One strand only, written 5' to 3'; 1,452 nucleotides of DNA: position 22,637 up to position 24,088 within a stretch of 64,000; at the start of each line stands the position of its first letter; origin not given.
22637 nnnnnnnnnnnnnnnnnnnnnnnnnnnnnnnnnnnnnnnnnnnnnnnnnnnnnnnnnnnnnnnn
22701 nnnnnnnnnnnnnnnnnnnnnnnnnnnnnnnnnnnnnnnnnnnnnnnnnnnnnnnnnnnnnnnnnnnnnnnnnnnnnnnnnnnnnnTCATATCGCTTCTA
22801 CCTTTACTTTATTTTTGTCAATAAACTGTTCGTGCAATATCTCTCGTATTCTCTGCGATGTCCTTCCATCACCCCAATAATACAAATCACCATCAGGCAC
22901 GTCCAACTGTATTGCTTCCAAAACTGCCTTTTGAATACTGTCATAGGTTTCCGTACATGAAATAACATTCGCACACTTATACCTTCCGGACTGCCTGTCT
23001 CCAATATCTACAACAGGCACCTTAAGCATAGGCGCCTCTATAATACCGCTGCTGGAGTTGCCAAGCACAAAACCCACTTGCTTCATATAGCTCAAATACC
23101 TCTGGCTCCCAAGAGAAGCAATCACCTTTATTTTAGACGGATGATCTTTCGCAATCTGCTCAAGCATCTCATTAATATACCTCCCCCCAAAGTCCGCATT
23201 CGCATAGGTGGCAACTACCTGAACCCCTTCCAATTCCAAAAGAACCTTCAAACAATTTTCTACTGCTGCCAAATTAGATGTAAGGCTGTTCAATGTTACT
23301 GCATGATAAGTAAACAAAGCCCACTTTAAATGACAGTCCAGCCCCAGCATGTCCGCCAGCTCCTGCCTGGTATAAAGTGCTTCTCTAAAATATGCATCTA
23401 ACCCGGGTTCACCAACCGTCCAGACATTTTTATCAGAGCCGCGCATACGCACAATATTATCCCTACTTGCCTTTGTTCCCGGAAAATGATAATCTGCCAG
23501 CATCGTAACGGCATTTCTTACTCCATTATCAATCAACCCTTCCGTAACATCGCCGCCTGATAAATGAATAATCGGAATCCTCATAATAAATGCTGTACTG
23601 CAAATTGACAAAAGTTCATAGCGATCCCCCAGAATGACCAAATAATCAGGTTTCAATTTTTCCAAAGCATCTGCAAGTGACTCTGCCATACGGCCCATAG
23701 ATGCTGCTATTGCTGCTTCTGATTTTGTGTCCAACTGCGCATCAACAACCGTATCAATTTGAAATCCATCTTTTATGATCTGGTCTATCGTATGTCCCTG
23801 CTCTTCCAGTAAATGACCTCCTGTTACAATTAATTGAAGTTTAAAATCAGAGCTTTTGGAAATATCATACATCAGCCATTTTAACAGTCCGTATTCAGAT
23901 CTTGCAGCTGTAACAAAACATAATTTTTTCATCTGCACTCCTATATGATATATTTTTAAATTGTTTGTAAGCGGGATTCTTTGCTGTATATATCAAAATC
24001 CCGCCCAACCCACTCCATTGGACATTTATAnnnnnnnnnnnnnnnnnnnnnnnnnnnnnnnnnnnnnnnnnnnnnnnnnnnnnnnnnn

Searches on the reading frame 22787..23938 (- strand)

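Call 10: search_protein_families(library=pfam, proteins=[window:22787-23938:-], max_evalue=0.001)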
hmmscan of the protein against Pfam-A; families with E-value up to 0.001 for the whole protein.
window:22787-23938:- (383 aa): 1 family
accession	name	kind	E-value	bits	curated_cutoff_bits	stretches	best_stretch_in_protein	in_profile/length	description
PF02350.25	Epimerase_2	-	3.6e-76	256.7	30.6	1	26-368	3-346/347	UDP-N-acetylglucosamine 2-epimerase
